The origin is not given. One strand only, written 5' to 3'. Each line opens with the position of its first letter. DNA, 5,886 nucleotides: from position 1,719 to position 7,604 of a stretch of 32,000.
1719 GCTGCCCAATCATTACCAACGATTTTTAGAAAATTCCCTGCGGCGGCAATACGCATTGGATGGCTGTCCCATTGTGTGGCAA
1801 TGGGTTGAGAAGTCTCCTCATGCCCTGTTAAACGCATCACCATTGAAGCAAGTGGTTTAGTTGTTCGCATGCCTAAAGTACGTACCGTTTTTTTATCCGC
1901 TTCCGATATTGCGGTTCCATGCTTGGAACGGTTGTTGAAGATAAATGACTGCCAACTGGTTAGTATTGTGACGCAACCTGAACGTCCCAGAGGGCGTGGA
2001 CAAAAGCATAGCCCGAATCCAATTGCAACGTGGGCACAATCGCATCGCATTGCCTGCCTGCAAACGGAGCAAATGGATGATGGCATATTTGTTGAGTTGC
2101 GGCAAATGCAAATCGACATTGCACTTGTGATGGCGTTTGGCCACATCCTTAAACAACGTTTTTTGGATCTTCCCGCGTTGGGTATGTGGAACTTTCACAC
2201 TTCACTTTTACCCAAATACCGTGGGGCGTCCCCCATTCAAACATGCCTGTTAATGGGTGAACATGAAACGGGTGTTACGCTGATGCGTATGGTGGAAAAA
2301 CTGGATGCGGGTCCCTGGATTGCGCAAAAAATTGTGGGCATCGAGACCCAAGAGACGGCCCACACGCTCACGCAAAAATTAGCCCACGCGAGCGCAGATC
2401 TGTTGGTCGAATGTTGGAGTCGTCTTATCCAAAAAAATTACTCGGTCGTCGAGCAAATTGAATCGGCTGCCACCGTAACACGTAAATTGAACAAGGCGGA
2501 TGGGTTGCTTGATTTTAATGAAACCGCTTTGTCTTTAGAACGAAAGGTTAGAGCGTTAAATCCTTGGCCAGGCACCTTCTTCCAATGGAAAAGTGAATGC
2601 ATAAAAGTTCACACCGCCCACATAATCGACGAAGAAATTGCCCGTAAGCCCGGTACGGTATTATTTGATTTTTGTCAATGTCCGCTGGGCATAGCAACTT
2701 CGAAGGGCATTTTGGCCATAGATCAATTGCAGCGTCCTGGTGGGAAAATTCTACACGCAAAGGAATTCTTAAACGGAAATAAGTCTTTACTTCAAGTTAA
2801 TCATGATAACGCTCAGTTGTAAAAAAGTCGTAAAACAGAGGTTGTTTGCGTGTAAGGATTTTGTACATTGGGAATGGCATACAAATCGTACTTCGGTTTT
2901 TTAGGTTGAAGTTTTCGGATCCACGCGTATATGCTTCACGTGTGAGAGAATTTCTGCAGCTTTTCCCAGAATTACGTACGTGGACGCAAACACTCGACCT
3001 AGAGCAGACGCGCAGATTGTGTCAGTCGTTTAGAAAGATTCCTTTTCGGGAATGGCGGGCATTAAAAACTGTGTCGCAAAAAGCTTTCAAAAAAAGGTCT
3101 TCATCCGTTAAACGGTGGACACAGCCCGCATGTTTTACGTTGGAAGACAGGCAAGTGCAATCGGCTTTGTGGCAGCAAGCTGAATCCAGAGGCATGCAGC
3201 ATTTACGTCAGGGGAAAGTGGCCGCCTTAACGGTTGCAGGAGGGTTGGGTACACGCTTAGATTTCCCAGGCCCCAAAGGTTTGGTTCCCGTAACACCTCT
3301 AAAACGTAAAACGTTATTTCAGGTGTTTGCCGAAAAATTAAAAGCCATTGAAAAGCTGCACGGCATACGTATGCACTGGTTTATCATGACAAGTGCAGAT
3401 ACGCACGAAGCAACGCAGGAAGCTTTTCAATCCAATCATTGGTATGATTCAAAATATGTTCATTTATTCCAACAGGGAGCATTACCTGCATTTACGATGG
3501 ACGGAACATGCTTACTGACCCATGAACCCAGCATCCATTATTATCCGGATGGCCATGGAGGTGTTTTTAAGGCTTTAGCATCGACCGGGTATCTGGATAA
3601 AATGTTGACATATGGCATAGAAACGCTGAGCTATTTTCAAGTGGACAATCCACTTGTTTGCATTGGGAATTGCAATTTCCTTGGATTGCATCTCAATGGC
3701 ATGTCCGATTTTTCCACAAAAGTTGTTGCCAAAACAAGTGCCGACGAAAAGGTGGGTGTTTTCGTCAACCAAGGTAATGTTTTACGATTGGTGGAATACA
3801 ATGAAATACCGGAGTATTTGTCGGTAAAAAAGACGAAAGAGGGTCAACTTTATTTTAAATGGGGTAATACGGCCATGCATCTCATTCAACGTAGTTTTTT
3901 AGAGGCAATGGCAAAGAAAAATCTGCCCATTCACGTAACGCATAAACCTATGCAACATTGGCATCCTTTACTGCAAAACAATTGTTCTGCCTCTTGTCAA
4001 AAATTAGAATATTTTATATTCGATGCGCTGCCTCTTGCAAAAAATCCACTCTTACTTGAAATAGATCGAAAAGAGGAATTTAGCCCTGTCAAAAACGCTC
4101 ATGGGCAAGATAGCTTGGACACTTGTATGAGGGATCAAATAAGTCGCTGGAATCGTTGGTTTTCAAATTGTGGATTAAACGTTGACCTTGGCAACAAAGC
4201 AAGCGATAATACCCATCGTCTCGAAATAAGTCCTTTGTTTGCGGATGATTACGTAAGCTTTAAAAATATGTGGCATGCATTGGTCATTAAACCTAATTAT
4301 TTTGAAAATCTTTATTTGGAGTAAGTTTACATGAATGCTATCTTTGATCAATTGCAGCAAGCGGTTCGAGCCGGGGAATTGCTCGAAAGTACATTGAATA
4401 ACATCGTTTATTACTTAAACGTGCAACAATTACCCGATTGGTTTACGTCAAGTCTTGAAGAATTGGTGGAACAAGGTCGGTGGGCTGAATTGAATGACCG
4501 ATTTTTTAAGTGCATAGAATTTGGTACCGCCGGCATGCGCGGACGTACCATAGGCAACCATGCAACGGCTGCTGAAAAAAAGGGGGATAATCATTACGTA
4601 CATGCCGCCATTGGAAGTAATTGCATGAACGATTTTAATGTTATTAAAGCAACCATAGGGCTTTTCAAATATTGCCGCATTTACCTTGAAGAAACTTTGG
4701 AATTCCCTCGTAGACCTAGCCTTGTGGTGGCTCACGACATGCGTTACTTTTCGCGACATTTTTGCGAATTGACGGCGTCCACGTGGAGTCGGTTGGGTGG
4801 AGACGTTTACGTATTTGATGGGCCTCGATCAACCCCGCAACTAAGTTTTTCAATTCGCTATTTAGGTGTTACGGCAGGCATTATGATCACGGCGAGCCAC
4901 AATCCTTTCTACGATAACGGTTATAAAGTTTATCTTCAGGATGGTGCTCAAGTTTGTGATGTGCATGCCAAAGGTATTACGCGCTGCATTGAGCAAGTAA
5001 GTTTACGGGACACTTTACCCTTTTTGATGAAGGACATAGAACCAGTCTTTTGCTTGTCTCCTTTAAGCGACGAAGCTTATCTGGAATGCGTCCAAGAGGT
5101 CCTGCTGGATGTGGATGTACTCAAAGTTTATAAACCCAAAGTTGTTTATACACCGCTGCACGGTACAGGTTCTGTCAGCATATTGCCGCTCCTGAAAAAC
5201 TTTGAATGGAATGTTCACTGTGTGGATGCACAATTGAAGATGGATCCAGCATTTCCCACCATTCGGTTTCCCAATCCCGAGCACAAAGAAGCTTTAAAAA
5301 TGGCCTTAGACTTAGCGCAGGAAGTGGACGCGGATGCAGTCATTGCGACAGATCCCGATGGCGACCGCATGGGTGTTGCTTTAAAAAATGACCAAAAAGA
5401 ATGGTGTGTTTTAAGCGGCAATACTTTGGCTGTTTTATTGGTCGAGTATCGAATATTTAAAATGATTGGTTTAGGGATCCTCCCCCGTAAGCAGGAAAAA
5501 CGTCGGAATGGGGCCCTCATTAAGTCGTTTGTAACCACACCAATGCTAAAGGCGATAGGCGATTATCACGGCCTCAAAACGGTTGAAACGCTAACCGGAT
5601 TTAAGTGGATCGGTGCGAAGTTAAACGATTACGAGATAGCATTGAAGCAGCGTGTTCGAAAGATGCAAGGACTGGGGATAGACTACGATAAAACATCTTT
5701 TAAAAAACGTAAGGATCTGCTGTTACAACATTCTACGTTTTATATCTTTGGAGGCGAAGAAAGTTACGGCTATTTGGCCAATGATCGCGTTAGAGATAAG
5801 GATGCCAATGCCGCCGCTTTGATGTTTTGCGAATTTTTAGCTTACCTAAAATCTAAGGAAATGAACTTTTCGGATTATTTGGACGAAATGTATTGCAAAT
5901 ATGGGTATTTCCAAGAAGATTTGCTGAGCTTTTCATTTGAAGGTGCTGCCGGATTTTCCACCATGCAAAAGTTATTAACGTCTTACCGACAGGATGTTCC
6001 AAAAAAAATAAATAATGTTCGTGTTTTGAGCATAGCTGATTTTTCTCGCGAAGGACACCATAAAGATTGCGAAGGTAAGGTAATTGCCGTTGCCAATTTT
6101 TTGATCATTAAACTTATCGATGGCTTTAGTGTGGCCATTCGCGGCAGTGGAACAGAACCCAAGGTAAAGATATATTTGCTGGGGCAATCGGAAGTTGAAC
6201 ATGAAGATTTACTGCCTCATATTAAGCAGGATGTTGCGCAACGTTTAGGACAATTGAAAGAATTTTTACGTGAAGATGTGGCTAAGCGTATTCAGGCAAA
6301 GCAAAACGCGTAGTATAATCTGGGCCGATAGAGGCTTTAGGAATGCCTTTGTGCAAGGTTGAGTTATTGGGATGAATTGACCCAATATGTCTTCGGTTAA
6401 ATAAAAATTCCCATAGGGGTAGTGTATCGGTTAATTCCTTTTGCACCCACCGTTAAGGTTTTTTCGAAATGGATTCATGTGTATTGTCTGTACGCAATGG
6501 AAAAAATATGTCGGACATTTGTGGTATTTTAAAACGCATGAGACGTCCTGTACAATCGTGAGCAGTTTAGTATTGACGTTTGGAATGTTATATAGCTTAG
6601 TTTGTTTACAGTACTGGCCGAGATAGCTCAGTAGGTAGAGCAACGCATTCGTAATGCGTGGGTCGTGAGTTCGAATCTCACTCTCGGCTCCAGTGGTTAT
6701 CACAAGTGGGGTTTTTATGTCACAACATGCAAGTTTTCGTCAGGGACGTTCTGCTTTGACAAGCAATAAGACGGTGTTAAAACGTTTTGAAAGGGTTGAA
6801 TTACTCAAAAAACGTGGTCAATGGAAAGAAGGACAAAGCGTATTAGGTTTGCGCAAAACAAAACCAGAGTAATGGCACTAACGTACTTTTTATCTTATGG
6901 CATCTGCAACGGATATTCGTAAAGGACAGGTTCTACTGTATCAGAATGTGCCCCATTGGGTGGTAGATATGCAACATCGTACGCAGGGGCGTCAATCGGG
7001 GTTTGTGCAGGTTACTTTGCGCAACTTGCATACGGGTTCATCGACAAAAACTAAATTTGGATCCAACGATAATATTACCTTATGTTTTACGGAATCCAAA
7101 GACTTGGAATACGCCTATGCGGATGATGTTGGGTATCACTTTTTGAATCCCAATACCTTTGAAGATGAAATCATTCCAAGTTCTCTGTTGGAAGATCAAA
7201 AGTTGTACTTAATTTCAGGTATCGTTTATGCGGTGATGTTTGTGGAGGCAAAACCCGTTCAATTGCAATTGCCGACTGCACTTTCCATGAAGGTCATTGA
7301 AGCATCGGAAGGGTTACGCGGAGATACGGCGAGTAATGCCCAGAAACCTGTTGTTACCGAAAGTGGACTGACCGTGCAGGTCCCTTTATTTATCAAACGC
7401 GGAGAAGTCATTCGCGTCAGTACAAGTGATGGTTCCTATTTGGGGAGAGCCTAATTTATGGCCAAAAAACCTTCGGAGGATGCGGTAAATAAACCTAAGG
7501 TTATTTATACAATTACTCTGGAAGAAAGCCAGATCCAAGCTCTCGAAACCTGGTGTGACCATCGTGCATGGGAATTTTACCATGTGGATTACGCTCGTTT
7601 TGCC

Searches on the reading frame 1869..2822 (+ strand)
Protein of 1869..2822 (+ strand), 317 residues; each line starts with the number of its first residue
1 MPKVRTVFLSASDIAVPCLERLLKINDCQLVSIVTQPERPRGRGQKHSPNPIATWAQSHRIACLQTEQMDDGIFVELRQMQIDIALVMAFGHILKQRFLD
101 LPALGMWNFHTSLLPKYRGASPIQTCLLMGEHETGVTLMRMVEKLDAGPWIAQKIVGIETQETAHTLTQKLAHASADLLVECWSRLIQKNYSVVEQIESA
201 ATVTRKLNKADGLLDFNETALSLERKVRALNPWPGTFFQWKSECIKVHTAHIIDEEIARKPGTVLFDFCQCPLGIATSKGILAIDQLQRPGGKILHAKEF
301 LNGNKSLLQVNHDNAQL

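Call 10: search_protein_families(library=pfam, proteins=[window:1869-2822:+], max_evalue=0.01)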
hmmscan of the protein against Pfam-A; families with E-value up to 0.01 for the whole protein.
window:1869-2822:+ (317 aa): 2 families
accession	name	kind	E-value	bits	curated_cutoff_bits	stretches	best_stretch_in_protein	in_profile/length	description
PF00551.24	Formyl_trans_N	-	1.7e-32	113.1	26.1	1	28-181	28-179/181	Formyl transferase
PF02911.23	Formyl_trans_C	-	3.5e-23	82.1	21.1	1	206-304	1-99/100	Formyl transferase, C-terminal domain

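Call 19: find_encoding_contigs(protein=window:1869-2822:+, flank=10000, max_places=4)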
Protein window:1869-2822:+ (317 aa): 1 contig read that carries it; 1 place shown.
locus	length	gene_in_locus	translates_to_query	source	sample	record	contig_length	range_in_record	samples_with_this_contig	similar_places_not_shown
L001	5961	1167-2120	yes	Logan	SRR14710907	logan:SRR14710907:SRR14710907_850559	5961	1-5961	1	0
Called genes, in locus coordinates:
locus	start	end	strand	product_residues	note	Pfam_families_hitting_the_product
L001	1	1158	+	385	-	?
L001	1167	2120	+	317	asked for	PF00551:Formyl_trans_N, PF02911:Formyl_trans_C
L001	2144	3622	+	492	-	PF01704:UDPGP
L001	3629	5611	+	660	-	PF02878:PGM_PMM_I, PF02879:PGM_PMM_II, PF02880:PGM_PMM_III (weak)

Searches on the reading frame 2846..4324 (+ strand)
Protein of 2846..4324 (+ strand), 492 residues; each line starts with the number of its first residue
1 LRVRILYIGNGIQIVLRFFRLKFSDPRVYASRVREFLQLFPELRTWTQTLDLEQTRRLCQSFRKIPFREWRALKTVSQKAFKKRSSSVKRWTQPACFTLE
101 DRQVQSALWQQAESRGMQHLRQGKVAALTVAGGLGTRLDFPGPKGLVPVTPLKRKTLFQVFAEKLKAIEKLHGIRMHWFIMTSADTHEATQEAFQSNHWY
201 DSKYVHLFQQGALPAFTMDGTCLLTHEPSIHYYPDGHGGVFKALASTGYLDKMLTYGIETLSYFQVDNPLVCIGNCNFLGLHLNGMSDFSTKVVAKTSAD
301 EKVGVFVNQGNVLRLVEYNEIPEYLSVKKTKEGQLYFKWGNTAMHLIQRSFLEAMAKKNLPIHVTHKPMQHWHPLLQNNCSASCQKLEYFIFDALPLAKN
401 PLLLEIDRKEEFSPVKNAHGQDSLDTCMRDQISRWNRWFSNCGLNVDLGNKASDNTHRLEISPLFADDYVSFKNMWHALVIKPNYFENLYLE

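Call 10: search_protein_families(library=pfam, proteins=[window:2846-4324:+], max_evalue=0.01)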
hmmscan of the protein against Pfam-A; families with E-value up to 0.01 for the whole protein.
window:2846-4324:+ (492 aa): 1 family
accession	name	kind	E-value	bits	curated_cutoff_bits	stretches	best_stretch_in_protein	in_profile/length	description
PF01704.24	UDPGP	-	1.3e-45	156.4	22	1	101-418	33-338/413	UTP--glucose-1-phosphate uridylyltransferase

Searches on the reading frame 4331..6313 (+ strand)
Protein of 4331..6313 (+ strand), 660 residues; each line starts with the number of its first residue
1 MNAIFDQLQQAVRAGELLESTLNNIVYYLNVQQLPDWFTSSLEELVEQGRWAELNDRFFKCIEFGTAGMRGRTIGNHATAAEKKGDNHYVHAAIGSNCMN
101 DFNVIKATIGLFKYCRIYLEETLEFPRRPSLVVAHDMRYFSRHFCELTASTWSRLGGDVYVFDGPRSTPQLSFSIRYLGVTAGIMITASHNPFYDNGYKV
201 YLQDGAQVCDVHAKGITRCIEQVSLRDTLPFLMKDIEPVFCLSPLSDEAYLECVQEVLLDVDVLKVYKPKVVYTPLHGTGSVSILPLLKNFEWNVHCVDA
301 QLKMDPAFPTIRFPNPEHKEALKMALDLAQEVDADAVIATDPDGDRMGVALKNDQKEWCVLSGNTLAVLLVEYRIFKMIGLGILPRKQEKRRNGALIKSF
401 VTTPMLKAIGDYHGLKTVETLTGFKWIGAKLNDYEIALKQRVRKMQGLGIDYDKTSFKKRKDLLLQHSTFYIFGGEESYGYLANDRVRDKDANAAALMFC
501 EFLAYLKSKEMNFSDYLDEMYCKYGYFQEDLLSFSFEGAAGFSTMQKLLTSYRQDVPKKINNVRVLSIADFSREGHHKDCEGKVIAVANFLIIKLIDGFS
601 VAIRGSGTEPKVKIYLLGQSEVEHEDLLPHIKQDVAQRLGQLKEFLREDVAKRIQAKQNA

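Call 10: search_protein_families(library=pfam, proteins=[window:4331-6313:+], max_evalue=0.01)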
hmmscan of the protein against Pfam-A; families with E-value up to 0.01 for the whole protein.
window:4331-6313:+ (660 aa): 4 families
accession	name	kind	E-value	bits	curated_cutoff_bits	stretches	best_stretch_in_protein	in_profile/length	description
PF02878.22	PGM_PMM_I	-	1.1e-27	96.8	22.5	1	99-224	18-135/138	Phosphoglucomutase/phosphomannomutase, alpha/beta/alpha domain I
PF02879.22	PGM_PMM_II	-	6.1e-23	81.7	29.3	1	249-352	2-100/103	Phosphoglucomutase/phosphomannomutase, alpha/beta/alpha domain II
PF02880.22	PGM_PMM_III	-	3.5e-15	56.6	20.7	2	464-523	60-114/115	Phosphoglucomutase/phosphomannomutase, alpha/beta/alpha domain III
PF00408.26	PGM_PMM_IV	-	0.00042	20.7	23.1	1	587-627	22-61/68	Phosphoglucomutase/phosphomannomutase, C-terminal domain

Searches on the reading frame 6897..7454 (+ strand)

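Call 10: search_protein_families(library=pfam, proteins=[window:6897-7454:+], max_evalue=0.01)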
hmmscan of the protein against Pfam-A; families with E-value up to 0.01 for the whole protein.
window:6897-7454:+ (185 aa): 3 families
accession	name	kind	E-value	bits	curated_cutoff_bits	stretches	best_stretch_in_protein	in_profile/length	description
PF09285.17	Elong-fact-P_C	-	3.7e-21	75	25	1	131-184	3-56/56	Elongation factor P, C-terminal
PF08207.18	EFP_N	-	3e-15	56.4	23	1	3-59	1-57/58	Elongation factor P (EF-P) KOW-like domain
PF01132.26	EFP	-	2.5e-10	40.6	27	1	68-121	1-54/54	Elongation factor P (EF-P) OB domain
